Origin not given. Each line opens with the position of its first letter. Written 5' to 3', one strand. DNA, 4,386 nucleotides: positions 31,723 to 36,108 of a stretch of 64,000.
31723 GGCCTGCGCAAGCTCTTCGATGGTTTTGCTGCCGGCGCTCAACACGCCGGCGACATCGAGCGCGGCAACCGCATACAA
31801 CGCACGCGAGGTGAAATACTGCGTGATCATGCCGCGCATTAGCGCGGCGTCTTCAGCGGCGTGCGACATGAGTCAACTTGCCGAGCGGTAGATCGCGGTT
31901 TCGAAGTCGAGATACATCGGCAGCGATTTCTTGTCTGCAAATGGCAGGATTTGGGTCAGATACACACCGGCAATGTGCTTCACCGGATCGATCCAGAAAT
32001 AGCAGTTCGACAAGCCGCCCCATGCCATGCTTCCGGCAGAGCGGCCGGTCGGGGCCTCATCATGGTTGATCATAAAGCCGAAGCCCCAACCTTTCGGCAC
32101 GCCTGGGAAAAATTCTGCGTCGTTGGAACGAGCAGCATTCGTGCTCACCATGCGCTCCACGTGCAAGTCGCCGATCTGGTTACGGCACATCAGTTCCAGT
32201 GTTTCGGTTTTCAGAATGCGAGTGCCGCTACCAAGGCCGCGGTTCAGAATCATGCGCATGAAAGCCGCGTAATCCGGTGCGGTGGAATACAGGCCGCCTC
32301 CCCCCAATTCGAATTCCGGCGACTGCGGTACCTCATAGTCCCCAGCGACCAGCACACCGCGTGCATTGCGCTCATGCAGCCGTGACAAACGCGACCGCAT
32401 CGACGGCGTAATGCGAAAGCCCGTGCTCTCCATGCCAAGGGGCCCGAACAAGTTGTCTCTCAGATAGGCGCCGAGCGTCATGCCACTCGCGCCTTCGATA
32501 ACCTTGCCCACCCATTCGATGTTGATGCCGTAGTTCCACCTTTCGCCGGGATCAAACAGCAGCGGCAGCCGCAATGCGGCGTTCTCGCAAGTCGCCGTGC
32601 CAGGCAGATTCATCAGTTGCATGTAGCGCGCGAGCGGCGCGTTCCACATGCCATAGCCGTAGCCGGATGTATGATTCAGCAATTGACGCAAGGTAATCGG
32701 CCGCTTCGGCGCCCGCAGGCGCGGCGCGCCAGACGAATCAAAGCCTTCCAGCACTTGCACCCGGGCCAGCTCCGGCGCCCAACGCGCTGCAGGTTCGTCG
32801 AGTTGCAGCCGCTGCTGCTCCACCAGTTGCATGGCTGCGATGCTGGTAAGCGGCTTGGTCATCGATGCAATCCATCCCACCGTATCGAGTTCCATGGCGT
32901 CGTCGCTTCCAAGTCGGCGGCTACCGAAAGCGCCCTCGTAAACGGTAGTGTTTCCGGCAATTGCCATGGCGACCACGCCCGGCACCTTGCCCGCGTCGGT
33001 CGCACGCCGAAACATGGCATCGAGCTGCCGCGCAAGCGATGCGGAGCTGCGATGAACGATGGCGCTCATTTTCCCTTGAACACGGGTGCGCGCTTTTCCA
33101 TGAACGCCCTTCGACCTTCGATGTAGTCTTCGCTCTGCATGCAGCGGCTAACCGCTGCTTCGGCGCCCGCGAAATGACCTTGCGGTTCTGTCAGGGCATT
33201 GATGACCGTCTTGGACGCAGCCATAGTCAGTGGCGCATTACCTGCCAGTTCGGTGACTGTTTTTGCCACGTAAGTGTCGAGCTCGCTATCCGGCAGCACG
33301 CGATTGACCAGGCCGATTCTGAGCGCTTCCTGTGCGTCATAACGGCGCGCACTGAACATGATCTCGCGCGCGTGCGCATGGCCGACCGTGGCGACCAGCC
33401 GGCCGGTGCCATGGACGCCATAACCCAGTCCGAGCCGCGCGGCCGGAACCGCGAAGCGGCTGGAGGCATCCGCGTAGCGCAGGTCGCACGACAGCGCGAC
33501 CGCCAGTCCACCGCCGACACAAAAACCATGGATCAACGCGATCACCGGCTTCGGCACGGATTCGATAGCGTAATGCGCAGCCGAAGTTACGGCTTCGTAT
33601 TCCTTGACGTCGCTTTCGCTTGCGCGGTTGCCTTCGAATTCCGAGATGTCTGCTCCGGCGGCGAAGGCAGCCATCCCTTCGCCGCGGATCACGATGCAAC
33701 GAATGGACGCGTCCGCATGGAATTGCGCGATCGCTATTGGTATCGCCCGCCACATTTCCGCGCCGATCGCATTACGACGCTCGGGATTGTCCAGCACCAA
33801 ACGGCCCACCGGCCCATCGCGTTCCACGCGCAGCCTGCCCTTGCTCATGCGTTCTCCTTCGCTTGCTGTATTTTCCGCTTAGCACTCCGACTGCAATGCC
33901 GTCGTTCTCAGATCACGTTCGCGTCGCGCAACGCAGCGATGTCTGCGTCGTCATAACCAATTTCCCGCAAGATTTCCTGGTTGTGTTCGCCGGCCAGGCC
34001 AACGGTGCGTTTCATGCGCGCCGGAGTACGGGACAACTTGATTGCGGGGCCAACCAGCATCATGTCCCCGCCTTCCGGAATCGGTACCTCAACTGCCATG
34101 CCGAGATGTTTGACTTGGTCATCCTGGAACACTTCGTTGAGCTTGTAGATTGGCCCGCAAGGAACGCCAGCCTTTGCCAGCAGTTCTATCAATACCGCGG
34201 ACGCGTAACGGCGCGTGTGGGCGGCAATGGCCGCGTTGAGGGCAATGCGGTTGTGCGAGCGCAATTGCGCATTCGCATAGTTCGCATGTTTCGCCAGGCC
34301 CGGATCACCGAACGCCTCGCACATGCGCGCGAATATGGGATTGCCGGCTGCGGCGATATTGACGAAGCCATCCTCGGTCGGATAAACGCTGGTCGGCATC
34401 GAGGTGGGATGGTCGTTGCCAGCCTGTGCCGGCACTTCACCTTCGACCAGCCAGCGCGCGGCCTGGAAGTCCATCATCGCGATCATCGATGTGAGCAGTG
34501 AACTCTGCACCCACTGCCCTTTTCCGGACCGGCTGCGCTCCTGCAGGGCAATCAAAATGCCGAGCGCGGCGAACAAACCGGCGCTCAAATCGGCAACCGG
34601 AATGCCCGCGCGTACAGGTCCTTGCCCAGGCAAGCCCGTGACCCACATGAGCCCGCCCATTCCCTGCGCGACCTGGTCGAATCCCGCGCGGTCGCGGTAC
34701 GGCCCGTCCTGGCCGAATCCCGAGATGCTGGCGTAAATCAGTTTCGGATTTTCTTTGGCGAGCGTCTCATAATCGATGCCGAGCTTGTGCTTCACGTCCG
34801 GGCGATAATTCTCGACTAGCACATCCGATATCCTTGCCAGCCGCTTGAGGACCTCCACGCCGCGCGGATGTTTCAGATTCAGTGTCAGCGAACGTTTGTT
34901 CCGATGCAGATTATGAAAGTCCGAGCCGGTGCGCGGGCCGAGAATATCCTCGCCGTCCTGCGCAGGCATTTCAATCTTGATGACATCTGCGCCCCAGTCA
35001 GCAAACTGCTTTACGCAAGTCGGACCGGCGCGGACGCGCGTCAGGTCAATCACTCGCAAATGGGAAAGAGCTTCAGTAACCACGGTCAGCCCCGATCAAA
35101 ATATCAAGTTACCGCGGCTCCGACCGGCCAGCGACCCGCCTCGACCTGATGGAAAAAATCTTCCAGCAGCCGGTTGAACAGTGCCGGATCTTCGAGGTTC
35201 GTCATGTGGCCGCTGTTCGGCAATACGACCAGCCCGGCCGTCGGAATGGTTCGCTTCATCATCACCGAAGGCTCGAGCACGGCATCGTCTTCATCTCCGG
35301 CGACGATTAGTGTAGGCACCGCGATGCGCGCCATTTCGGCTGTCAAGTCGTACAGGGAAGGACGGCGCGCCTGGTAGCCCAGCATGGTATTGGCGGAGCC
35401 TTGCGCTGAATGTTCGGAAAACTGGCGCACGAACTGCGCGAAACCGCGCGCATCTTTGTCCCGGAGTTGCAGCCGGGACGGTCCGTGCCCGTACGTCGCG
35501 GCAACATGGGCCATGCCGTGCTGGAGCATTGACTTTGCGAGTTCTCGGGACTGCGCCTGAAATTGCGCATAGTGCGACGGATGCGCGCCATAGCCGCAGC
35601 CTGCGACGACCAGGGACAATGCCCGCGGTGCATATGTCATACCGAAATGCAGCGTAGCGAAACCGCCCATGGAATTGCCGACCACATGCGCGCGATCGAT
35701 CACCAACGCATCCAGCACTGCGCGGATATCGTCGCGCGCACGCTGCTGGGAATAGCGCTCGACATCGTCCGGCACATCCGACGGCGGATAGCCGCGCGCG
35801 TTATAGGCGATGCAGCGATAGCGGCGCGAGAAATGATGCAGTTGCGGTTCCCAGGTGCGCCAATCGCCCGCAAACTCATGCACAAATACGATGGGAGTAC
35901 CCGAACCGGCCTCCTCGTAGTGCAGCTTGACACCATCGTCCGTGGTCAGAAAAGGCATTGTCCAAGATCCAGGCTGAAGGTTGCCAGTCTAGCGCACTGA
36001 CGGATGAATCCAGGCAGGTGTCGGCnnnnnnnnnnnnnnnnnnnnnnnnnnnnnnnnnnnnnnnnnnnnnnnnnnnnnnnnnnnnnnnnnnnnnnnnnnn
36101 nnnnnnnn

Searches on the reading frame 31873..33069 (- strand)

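Call 8: search_protein_families(library=pfam, proteins=[window:31873-33069:-])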
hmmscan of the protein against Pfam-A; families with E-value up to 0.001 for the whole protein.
window:31873-33069:- (398 aa): 1 family
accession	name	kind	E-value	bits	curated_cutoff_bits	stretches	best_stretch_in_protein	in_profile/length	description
PF00144.29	Beta-lactamase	-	2e-60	205.1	27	1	16-379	1-316/329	Beta-lactamase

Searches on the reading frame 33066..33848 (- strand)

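Call 8: search_protein_families(library=pfam, proteins=[window:33066-33848:-])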
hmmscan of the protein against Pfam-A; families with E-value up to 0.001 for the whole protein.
window:33066-33848:- (260 aa): 2 families
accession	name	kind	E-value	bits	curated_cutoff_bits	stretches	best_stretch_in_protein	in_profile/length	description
PF00378.25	ECH_1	-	2.6e-51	174.8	27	1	14-259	6-250/251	Enoyl-CoA hydratase/isomerase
PF16113.10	ECH_2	-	9.1e-30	104.7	27.2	1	14-242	1-231/335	Enoyl-CoA hydratase/isomerase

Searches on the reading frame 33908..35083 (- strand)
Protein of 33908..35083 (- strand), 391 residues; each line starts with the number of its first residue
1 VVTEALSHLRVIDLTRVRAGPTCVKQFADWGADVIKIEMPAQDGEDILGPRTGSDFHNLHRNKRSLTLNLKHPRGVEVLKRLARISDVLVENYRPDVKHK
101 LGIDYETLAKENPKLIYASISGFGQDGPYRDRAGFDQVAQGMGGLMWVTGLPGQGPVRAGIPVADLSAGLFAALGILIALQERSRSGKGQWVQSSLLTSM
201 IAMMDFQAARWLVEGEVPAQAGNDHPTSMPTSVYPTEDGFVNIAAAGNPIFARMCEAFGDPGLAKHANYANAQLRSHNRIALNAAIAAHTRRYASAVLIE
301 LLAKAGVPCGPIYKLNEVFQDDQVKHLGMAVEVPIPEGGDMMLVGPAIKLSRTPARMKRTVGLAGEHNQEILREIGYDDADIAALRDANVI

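Call 8: search_protein_families(library=pfam, proteins=[window:33908-35083:-])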
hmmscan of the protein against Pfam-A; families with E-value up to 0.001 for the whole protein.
window:33908-35083:- (391 aa): 1 family
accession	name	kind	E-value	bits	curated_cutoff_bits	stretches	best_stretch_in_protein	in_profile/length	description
PF02515.22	CoA_transf_3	-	1.1e-112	377.2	23.3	1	6-368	1-366/366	CoA-transferase family III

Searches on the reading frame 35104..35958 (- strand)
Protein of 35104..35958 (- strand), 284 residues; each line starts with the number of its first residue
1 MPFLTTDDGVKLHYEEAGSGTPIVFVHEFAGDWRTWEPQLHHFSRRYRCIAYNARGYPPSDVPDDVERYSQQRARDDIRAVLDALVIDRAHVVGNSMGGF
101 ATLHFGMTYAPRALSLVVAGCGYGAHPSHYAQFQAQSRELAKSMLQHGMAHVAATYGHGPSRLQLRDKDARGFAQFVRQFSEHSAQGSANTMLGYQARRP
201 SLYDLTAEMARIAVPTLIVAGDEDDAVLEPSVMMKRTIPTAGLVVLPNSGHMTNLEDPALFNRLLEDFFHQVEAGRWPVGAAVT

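Call 8: search_protein_families(library=pfam, proteins=[window:35104-35958:-])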
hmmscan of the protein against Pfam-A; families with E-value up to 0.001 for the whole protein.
window:35104-35958:- (284 aa): 4 families
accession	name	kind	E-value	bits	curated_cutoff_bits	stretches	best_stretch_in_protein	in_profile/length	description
PF00561.26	Abhydrolase_1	-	1.4e-21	77.8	25.8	1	22-258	2-245/245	alpha/beta hydrolase fold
PF12697.13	Abhydrolase_6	-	4.5e-20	73.7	26.3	1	23-263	1-216/217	Alpha/beta hydrolase family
PF12146.15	Hydrolase_4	-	2.3e-07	30.8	27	1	46-253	31-234/239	Serine aminopeptidase, S33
PF03096.20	Ndr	-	4e-05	22.9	23.3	1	62-268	73-275/283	Ndr family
